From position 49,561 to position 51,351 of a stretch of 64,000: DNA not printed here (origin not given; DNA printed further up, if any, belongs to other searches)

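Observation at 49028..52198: A Rieske oxygenase and a PDS/CrtU-like flavoprotein are translationally coupled to a fused lycopene cyclase: candidate ring-aromatising or ring-oxidising carotenoid branch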

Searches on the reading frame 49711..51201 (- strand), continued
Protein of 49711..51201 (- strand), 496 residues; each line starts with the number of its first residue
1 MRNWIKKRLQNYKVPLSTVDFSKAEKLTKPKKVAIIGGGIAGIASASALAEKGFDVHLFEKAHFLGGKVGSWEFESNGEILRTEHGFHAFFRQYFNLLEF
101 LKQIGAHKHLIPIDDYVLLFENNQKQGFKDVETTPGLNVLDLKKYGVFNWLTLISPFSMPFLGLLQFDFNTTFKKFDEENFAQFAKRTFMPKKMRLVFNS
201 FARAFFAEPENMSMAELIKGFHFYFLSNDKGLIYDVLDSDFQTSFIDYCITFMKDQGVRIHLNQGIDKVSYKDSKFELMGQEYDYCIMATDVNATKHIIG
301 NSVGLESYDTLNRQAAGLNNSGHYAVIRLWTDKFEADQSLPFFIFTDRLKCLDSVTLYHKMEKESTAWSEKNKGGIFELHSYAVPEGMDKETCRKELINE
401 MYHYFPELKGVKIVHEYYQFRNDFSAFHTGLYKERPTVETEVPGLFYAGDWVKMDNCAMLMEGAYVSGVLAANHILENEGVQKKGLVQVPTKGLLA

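Call 24: get_annotated_region(hit=H6, flank=7000)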
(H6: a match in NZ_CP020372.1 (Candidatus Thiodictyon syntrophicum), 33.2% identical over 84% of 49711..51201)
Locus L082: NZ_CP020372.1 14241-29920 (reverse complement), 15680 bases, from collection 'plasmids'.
description: Candidatus Thiodictyon syntrophicum strain Cad16T plasmid pTs485, complete sequence
organism: Candidatus Thiodictyon syntrophicum (NCBI taxid 1166950)
taxonomy: Bacteria; Pseudomonadota; Gammaproteobacteria; Chromatiales; Chromatiaceae; Thiodictyon; Candidatus Thiodictyon syntrophicum
host: -; source: meromictic lake; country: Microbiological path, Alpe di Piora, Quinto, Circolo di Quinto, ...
typing (MOB-suite, as given by PLSDB): non-mobilizable
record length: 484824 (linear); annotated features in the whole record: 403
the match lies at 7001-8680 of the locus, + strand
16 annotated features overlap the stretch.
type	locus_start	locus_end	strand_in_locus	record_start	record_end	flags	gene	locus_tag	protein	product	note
CDS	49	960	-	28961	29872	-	-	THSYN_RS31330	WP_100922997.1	carotenoid 1,2-hydratase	-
CDS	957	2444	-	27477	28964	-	crtD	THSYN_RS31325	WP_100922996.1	1-hydroxycarotenoid 3,4-desaturase CrtD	GO:0016117 - carotenoid biosynthetic process [Evidence IEA]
CDS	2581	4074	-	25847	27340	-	crtD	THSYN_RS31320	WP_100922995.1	1-hydroxycarotenoid 3,4-desaturase CrtD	GO:0016117 - carotenoid biosynthetic process [Evidence IEA]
CDS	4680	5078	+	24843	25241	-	-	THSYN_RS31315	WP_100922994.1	hypothetical protein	-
CDS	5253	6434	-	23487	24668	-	crtY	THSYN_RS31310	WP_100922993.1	lycopene beta-cyclase CrtY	GO:0016117 - carotenoid biosynthetic process [Evidence IEA]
CDS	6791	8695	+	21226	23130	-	-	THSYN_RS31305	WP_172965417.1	FAD-dependent oxidoreductase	-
CDS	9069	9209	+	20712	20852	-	pufB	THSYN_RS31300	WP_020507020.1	light-harvesting antenna LH1, beta subunit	GO:0015979 - photosynthesis [Evidence IEA]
CDS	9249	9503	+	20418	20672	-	pufA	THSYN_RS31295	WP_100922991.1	light-harvesting antenna LH1, alpha subunit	-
CDS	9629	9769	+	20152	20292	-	pufB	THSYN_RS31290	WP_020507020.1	light-harvesting antenna LH1, beta subunit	GO:0015979 - photosynthesis [Evidence IEA]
CDS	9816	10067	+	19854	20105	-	pufA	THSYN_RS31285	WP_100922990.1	light-harvesting antenna LH1, alpha subunit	-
CDS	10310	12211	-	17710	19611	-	dxs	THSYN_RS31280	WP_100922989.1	1-deoxy-D-xylulose-5-phosphate synthase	GO:0009240 - isopentenyl diphosphate biosynthetic process [Evidence IEA]; GO:0008615 - pyridoxine biosynthetic process ...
CDS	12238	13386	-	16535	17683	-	-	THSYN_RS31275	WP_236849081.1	acetylserotonin O-methyltransferase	-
CDS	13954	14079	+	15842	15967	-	-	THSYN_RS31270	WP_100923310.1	light-harvesting protein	-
CDS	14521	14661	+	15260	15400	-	pufB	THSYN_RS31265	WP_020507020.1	light-harvesting antenna LH1, beta subunit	GO:0015979 - photosynthesis [Evidence IEA]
CDS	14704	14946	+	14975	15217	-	pufA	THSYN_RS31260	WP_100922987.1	light-harvesting antenna LH1, alpha subunit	-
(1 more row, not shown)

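Call 25: get_annotated_region(hit=H8, flank=7000)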
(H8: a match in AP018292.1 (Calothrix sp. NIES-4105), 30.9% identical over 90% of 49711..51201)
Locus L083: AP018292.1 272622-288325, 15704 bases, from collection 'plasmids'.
description: Calothrix sp. NIES-4105 plasmid plasmid2 DNA, complete genome
organism: Calothrix sp. NIES-4105 (NCBI taxid 2005463)
taxonomy: Bacteria; Cyanobacteriota; Cyanophyceae; Nostocales; Calotrichaceae; Calothrix; Calothrix sp. NIES-4105
host: -; source: -; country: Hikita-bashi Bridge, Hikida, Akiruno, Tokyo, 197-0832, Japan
typing (MOB-suite, as given by PLSDB): non-mobilizable
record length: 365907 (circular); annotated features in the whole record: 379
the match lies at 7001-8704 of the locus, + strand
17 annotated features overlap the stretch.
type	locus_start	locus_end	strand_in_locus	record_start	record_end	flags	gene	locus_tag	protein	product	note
CDS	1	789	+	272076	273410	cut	-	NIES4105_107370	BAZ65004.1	hypothetical protein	-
CDS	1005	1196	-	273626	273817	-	-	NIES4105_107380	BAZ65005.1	hypothetical protein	-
CDS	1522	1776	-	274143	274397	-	-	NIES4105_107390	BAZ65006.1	hypothetical protein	-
CDS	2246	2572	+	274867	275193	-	-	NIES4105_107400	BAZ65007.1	small multidrug resistance protein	-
CDS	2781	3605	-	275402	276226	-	-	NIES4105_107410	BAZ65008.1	type 12 methyltransferase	-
CDS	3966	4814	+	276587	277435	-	-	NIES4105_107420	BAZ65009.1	hypothetical protein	-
CDS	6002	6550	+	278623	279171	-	-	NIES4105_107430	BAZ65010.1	short-chain dehydrogenase/reductase SDR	-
CDS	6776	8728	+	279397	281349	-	-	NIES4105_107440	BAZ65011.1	putative phytoene dehydrogenase Rieske iron-sulfur component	-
CDS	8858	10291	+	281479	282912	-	-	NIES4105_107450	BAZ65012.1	carotenoid oxygenase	-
CDS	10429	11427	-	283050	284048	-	-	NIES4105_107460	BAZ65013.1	hypothetical protein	-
CDS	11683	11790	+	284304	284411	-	-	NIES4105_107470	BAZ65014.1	hypothetical protein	-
CDS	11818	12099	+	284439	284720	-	tmrB_2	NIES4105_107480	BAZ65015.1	Tunicamycin resistance protein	-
CDS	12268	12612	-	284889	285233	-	-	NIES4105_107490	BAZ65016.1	hypothetical protein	-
CDS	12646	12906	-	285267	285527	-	-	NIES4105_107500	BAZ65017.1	transcriptional regulator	-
CDS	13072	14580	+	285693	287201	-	-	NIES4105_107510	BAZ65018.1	hypothetical protein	-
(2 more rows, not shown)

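Call 26: search_protein_families(library=pfam, proteins=[L081:6845-8398:+, L082:6791-8695:+, L083:6776-8728:+, L081:8439-9455:-, L081:6117-6845:+, L083:8858-10291:+], max_evalue=0.001)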
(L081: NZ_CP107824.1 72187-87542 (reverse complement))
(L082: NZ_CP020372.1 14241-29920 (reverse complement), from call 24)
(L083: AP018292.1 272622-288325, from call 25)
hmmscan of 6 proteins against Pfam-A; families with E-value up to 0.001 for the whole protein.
L081:6845-8398:+ (517 aa): 9 families
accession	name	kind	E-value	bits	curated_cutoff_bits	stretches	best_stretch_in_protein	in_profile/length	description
PF01593.30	Amino_oxidase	-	2.6e-45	156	19.8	1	44-487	1-443/443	Flavin containing amine oxidoreductase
PF13450.12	NAD_binding_8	-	2.2e-13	50.7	21.9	1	39-108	1-67/68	NAD(P)-binding Rossmann-like domain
PF01266.30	DAO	-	3.2e-12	47.1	27.9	1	37-83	2-48/353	FAD dependent oxidoreductase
PF12831.13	FAD_oxidored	-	2.3e-08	34.2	27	1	37-87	2-52/416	FAD dependent oxidoreductase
PF07992.20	Pyr_redox_2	-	2.1e-06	27.8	26.1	1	37-67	3-33/291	Pyridine nucleotide-disulphide oxidoreductase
PF03486.20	HI0933_like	-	2.4e-05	24.4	50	0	37-73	3-39/244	HI0933-like protein Rossmann domain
PF00890.30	FAD_binding_2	-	6e-05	22.9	20.4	1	37-72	2-37/414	FAD binding domain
PF00070.33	Pyr_redox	-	7.7e-05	23.6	22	1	37-70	2-35/82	Pyridine nucleotide-disulphide oxidoreductase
PF01134.28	GIDA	-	0.00022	20.9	22.1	1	37-71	2-36/391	Glucose inhibited division protein A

L082:6791-8695:+ (634 aa): 11 families
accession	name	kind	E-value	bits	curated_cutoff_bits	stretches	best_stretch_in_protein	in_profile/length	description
PF01593.30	Amino_oxidase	-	1.4e-24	87.6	19.8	2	62-247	1-186/443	Flavin containing amine oxidoreductase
PF13450.12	NAD_binding_8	-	2.3e-13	50.7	21.9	1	57-125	1-67/68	NAD(P)-binding Rossmann-like domain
PF00355.32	Rieske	-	6.7e-11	42.4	20.3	1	329-392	20-84/88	Rieske [2Fe-2S] domain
PF12831.13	FAD_oxidored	-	8.9e-10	38.9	27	1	55-116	2-64/416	FAD dependent oxidoreductase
PF01266.30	DAO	-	1.2e-08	35.3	27.9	1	54-89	1-36/353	FAD dependent oxidoreductase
PF00890.30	FAD_binding_2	-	2.1e-07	31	20.4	1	55-90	2-37/414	FAD binding domain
PF07992.20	Pyr_redox_2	-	5e-05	23.3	26.1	1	53-93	143-182/291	Pyridine nucleotide-disulphide oxidoreductase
PF01494.25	FAD_binding_3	-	0.00017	21.4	22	1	54-85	3-34/349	FAD binding domain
PF01134.28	GIDA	-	0.00019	21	22.1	1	55-83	2-30/391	Glucose inhibited division protein A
PF00070.33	Pyr_redox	-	0.00039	21.3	22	0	54-93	1-39/82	Pyridine nucleotide-disulphide oxidoreductase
PF03486.20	HI0933_like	-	0.00061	19.7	50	0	54-91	2-39/244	HI0933-like protein Rossmann domain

L083:6776-8728:+ (650 aa): 15 families
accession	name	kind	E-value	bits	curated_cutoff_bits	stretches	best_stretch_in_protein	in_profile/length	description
PF01593.30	Amino_oxidase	-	2e-39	136.5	19.8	2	67-322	1-247/443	Flavin containing amine oxidoreductase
PF13450.12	NAD_binding_8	-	1.4e-17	64.2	21.9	1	62-130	1-67/68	NAD(P)-binding Rossmann-like domain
PF01266.30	DAO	-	8.1e-11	42.5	27.9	1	60-93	2-35/353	FAD dependent oxidoreductase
PF00355.32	Rieske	-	5.1e-09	36.4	20.3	1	346-403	27-86/88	Rieske [2Fe-2S] domain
PF00890.30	FAD_binding_2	-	3.8e-08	33.4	20.4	1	60-97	2-39/414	FAD binding domain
PF03486.20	HI0933_like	-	2e-07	31.2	50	1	59-97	2-40/244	HI0933-like protein Rossmann domain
PF12831.13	FAD_oxidored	-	3.7e-07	30.2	27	1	60-107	2-49/416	FAD dependent oxidoreductase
PF07992.20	Pyr_redox_2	-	3.2e-06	27.2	26.1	1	58-93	143-178/291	Pyridine nucleotide-disulphide oxidoreductase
PF00070.33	Pyr_redox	-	5.8e-06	27.2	22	1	60-93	2-35/82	Pyridine nucleotide-disulphide oxidoreductase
PF01946.23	Thi4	-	7.7e-06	25.7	26.2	1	59-96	19-57/235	Thi4 family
PF01134.28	GIDA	-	6.5e-05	22.6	22.1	1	59-88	1-30/391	Glucose inhibited division protein A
PF01494.25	FAD_binding_3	-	7.2e-05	22.6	22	1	59-90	3-34/349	FAD binding domain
PF05834.18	Lycopene_cycl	-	8.1e-05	22.3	23.4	1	60-100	2-45/380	Lycopene cyclase protein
PF13738.12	Pyr_redox_3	-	0.00027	20.7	30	1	61-101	1-41/305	Pyridine nucleotide-disulphide oxidoreductase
PF06100.17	MCRA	-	0.00027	20.4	23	1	58-318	2-253/495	MCRA family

L081:8439-9455:- (338 aa): 2 families
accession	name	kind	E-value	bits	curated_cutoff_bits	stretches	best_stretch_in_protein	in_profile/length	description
PF19299.5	DUF5914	-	4e-94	313.9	27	1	149-334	2-184/185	Domain of unknown function (DUF5914)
PF00355.32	Rieske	-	1.2e-14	54.5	20.3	1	53-122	1-70/88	Rieske [2Fe-2S] domain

L081:6117-6845:+ (242 aa): 8 families
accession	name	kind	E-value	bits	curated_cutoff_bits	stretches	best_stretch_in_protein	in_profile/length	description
PF01209.24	Ubie_methyltran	-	1.2e-20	74.3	20.1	1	9-216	9-218/233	ubiE/COQ5 methyltransferase family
PF08241.18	Methyltransf_11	-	4.2e-19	69.4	21.2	1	53-149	1-94/95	Methyltransferase domain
PF13649.12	Methyltransf_25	-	2.9e-18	66.8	27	1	52-146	1-97/97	Methyltransferase domain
PF08242.18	Methyltransf_12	-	9.5e-18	65.2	30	1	53-148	1-98/98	Methyltransferase domain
PF13489.12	Methyltransf_23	-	6.4e-14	52.4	27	1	40-214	15-162/164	Methyltransferase domain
PF13847.12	Methyltransf_31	-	1.2e-13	51.4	27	1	50-160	5-114/145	Methyltransferase domain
PF05175.20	MTS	-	2.8e-06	27.5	23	1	48-120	31-103/170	Methyltransferase small domain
PF01728.25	FtsJ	-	0.00079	19.8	24.1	0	49-119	22-95/181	FtsJ-like methyltransferase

L083:8858-10291:+ (477 aa): 1 family
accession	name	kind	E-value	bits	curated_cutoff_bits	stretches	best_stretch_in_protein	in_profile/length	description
PF03055.21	RPE65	-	9.9e-120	401.2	27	1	21-474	6-467/469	Retinal pigment epithelial membrane protein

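Call 43: search_protein_representatives(protein=window:49711-51201:-)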
Query: 496 residues. Proteins with E-value up to 0.001 (for the whole library): 3809; up to 1e-10: 737; up to 1e-30: 134. The best 150 are listed.
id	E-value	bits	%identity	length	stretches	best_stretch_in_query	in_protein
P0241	2.8e-174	597.2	53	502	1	4-495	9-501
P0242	1.2e-131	456.6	44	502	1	2-495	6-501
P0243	1.3e-128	446.5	43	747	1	8-495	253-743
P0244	1.4e-126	439.9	42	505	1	5-496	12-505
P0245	1.5e-121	423.3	42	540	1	2-496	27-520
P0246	2.1e-120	419.5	40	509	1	2-496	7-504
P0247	3.9e-118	412.0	41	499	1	3-494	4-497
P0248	3.7e-117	408.8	41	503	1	3-496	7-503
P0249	3.0e-116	405.8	41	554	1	6-496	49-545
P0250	3.9e-116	405.4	39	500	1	3-496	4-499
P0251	1.7e-114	400.0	41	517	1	2-496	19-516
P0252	2.5e-114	399.4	41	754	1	3-496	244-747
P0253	1.7e-113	396.7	41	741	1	20-496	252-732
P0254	7.2e-113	394.7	40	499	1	10-494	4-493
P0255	8.6e-113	394.4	42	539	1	3-495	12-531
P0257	6.3e-111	388.2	43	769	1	2-496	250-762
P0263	3.1e-106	372.8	38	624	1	4-496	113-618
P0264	2.6e-105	369.7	40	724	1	5-496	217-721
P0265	3.6e-104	366.0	39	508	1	2-496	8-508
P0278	1.7e-96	340.6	36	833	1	28-494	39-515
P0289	1.9e-73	264.6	34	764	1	28-496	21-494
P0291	2.3e-72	261.1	32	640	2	8-296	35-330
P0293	2.7e-70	254.2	33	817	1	22-493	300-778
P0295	9.5e-70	252.4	34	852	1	31-495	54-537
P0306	9.5e-64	232.6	33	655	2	25-275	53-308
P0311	9.3e-58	212.9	32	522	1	31-496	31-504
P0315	1.6e-54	202.2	30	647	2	31-270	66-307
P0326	2.7e-45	171.7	30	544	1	29-493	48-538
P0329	2.4e-44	168.6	31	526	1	8-495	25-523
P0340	2.1e-38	149.0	25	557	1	29-484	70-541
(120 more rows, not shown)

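Call 50: list_cluster_members(proteins=[P0241, P0243, P0253, P0257, P0264, P0278, P0245, P0263, P0265, P0248])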
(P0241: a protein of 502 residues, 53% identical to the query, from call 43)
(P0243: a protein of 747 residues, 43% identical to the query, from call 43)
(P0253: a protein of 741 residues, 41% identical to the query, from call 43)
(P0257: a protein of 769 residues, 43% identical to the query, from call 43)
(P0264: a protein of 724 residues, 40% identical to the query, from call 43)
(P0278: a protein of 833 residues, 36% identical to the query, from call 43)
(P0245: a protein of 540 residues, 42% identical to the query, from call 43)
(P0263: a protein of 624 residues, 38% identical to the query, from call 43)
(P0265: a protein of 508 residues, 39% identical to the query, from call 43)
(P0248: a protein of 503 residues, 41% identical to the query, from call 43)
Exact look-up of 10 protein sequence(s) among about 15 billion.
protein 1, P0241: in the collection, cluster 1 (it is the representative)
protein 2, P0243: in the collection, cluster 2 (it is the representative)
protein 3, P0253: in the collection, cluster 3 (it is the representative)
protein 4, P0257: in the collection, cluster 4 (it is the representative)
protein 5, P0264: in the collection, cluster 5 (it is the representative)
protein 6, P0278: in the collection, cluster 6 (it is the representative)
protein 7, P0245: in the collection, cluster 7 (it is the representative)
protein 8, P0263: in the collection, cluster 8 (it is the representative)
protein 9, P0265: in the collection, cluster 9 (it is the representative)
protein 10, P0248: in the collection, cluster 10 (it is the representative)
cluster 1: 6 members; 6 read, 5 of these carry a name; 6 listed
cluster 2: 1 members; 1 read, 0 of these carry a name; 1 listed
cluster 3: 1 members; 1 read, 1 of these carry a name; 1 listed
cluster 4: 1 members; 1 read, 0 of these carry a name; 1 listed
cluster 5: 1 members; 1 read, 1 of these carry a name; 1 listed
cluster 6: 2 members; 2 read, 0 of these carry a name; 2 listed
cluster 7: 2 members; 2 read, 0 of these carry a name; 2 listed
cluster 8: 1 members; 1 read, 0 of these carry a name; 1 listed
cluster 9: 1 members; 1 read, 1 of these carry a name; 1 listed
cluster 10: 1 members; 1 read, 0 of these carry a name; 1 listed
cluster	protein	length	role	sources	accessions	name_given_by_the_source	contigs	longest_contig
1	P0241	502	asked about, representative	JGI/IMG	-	isorenieratene synthase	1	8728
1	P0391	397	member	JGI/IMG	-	isorenieratene synthase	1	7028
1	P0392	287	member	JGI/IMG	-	isorenieratene synthase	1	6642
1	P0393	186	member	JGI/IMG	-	isorenieratene synthase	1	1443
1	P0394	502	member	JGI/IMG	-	isorenieratene synthase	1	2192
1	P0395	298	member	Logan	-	-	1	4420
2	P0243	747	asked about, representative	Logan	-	-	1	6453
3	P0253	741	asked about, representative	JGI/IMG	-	isorenieratene synthase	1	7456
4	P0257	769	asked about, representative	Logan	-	-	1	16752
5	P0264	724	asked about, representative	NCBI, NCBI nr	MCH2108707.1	MAG: lycopene cyclase domain-containing protein [Polyangiaceae bacterium] | lycopene cyclase domain-containing protein [Polyangiaceae bacterium]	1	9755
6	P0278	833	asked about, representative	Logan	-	-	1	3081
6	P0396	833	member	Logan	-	-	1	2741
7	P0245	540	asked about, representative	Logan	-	-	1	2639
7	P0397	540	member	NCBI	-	-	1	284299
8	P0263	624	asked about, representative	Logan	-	-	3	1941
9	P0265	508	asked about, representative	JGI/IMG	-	carotenoid phi-ring synthase / carotenoid chi-ring synthase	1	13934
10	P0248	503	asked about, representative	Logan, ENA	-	-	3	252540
